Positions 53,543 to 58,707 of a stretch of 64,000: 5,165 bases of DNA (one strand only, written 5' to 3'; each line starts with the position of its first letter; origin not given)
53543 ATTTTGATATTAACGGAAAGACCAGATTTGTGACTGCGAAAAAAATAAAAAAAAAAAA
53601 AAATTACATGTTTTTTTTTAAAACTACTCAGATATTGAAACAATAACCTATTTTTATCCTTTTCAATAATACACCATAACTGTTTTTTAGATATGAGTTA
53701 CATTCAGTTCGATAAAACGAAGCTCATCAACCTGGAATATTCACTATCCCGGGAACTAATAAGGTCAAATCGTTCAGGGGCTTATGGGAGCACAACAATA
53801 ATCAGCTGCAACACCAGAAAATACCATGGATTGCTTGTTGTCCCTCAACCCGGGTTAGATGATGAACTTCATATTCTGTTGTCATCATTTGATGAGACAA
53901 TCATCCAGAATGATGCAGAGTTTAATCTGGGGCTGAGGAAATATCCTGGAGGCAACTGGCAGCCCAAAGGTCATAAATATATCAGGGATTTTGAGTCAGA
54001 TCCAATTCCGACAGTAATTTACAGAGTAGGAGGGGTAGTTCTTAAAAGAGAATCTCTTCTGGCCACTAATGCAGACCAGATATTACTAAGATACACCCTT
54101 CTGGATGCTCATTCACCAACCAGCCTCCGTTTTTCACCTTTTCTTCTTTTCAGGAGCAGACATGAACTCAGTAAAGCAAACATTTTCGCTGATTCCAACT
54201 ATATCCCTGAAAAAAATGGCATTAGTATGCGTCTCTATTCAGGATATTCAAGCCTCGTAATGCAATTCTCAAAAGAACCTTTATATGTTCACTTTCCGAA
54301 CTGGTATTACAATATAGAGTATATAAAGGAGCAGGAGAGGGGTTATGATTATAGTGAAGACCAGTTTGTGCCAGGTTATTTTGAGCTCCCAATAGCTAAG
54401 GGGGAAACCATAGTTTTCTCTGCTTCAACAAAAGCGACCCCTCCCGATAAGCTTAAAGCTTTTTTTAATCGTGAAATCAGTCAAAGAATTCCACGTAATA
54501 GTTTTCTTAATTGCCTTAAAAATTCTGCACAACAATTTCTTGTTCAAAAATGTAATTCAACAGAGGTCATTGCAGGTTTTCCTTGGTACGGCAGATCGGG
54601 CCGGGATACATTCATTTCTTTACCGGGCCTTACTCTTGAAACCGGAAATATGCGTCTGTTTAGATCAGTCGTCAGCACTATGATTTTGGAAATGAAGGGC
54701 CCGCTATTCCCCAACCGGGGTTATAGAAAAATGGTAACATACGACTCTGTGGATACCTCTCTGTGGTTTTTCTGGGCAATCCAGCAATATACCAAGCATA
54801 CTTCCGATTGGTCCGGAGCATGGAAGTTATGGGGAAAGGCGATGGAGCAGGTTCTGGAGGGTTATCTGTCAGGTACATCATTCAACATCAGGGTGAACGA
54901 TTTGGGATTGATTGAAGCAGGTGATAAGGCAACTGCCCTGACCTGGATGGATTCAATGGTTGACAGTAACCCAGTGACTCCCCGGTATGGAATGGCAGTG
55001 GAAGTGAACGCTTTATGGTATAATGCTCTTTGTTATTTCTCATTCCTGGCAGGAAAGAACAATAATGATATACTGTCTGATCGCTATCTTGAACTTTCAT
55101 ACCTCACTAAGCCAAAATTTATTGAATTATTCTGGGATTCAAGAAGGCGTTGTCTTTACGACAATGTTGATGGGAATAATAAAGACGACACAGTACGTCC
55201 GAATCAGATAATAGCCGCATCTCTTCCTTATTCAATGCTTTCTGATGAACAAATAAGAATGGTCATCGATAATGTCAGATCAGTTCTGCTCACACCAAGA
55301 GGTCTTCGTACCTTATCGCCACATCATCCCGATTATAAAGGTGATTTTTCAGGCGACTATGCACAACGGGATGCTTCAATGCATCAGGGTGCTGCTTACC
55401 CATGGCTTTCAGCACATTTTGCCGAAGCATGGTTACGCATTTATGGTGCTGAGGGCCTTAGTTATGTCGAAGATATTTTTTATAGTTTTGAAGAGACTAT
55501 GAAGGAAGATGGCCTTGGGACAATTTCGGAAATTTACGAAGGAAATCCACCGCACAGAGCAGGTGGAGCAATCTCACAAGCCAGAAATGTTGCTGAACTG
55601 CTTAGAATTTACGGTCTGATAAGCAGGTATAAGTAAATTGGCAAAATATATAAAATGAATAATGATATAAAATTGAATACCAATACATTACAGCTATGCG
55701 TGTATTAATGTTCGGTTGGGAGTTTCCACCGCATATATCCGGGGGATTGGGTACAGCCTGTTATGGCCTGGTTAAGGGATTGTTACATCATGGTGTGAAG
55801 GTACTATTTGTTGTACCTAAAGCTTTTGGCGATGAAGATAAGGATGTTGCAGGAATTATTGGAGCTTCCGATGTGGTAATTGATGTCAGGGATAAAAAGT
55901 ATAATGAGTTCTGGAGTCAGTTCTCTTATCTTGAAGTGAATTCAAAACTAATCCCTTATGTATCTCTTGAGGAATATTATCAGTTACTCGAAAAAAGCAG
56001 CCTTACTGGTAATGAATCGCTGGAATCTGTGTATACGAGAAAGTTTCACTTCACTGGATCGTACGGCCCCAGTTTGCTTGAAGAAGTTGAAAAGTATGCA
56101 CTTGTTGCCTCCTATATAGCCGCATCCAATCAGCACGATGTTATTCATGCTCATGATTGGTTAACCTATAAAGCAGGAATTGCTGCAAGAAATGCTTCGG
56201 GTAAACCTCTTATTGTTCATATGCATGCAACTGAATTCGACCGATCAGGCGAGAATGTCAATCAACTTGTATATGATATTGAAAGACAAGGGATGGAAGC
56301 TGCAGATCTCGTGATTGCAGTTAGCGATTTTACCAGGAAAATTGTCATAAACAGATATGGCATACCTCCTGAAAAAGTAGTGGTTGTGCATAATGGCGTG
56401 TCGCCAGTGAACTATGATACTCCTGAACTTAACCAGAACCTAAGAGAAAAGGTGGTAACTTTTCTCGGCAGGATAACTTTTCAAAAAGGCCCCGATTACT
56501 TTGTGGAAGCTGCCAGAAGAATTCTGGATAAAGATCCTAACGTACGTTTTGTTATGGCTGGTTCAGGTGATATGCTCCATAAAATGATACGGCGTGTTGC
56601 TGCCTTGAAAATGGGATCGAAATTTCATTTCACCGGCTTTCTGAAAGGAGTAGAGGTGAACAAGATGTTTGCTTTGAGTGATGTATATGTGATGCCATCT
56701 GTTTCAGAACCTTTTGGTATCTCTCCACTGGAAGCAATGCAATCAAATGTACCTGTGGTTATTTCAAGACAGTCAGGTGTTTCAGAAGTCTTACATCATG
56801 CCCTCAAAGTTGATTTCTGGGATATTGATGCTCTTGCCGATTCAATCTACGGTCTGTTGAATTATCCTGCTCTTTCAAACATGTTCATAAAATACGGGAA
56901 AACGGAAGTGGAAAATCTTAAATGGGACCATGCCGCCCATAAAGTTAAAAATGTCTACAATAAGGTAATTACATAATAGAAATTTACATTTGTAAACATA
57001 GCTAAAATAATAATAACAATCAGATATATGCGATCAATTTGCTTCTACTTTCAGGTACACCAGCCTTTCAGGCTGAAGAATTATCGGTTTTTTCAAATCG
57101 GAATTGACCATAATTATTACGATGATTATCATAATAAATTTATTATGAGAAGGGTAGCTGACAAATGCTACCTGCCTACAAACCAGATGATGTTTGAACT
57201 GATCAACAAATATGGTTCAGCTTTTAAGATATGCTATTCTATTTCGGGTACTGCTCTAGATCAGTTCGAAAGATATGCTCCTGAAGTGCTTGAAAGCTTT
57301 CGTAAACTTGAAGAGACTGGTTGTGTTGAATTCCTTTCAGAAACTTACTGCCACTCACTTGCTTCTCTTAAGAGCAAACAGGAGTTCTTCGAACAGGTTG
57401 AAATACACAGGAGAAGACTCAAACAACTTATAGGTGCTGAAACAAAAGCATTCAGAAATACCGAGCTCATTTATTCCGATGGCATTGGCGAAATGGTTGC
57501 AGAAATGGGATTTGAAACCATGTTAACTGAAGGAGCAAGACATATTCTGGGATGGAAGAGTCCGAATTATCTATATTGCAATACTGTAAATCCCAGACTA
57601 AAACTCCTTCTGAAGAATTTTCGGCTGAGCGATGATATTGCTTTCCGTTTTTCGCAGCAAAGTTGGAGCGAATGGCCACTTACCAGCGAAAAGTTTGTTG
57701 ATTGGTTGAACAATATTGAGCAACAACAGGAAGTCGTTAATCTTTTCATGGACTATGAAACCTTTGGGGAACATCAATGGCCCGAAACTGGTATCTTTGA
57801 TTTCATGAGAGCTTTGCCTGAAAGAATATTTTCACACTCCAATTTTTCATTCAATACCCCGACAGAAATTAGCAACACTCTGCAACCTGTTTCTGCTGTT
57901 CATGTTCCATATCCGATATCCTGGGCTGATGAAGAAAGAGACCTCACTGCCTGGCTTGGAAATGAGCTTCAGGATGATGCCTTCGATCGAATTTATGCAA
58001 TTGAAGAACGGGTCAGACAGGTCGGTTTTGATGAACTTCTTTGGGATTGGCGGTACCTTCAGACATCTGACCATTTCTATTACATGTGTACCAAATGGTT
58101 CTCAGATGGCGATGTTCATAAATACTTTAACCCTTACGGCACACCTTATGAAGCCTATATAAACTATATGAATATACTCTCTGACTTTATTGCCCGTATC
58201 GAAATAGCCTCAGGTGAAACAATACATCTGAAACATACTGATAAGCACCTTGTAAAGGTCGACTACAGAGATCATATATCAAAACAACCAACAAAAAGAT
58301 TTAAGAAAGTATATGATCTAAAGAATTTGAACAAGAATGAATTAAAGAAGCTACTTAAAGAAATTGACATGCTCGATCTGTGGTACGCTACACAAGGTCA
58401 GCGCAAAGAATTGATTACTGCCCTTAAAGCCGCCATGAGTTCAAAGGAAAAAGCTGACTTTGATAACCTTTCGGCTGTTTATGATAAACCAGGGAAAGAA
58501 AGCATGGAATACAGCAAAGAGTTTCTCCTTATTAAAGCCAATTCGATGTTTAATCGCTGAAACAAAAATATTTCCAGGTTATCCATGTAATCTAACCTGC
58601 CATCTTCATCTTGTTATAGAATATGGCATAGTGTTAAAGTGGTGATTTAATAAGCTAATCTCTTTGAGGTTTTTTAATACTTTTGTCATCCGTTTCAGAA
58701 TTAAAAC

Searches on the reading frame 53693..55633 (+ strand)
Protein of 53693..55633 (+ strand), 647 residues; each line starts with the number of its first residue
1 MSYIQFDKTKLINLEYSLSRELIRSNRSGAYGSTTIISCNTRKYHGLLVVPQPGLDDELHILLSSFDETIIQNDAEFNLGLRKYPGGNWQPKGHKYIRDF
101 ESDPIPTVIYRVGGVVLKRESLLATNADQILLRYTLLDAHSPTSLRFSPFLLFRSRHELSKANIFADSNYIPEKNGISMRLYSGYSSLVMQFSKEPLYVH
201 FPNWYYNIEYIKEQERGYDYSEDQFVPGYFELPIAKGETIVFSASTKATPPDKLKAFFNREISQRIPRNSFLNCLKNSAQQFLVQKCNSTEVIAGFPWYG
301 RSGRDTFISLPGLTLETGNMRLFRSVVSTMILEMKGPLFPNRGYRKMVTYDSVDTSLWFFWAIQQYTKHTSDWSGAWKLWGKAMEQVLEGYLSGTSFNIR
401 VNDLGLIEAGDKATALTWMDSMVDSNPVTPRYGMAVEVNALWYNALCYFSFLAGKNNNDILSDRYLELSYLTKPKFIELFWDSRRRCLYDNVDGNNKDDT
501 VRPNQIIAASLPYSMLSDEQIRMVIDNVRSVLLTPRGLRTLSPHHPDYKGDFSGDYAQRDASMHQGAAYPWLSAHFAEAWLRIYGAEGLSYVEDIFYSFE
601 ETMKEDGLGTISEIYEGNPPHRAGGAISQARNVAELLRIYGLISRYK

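Call 70: search_protein_families(library=pfam, proteins=[window:53693-55633:+], max_evalue=0.00001)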
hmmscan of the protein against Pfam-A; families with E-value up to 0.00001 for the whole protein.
window:53693-55633:+ (647 aa): 2 families
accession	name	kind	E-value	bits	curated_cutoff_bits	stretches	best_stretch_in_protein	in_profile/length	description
PF06202.20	GDE_C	-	1.3e-90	304.4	21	1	278-638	2-367/367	Amylo-alpha-1,6-glucosidase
PF12439.13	GDE_N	-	1.2e-70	237.9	27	1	20-240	1-218/219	Glycogen debranching enzyme N terminal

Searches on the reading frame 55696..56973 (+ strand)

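Call 70: search_protein_families(library=pfam, proteins=[window:55696-56973:+], max_evalue=0.00001)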
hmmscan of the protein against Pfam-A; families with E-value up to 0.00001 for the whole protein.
window:55696-56973:+ (426 aa): 6 families
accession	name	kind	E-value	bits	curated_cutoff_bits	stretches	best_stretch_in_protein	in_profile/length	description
PF00534.26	Glycos_transf_1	-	2.5e-35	122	26.4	1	244-402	8-170/172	Glycosyl transferases group 1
PF13692.12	Glyco_trans_1_4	-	8e-29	101.2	27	1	252-389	2-141/142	Glycosyl transferases group 1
PF13439.12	Glyco_transf_4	-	2.9e-24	86.4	28.5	1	140-236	66-167/170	Glycosyltransferase Family 4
PF13579.12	Glyco_trans_4_4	-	1.9e-19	71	29.7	1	124-234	50-158/158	Glycosyl transferase 4-like domain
PF20706.3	GT4-conflict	-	1.4e-18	67.5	26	1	146-371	81-325/385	Family 4 Glycosyltransferase in conflict systems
PF08323.17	Glyco_transf_5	-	4.5e-14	53.2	22.7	1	2-187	1-176/239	Starch synthase catalytic domain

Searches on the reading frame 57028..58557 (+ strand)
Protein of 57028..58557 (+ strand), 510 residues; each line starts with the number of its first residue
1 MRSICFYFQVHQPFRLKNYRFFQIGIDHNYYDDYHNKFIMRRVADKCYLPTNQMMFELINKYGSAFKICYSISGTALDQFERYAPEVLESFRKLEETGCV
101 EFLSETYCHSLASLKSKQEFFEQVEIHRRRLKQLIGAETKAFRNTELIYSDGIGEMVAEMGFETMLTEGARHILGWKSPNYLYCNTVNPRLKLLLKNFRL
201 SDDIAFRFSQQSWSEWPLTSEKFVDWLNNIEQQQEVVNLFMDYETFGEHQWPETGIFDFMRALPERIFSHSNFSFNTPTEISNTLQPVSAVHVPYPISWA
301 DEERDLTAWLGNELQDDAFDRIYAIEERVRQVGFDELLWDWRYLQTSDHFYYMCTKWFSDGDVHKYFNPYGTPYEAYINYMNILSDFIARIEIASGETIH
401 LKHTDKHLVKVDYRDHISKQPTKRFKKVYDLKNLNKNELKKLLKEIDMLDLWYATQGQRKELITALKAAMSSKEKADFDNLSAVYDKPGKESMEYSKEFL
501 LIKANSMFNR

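Call 70: search_protein_families(library=pfam, proteins=[window:57028-58557:+], max_evalue=0.00001)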
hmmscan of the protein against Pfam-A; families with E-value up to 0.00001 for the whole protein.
window:57028-58557:+ (510 aa): 1 family
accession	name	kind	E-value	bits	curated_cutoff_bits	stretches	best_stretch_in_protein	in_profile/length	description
PF03065.20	Glyco_hydro_57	-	8.4e-74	248.9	21.2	1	6-293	2-290/291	Glycosyl hydrolase family 57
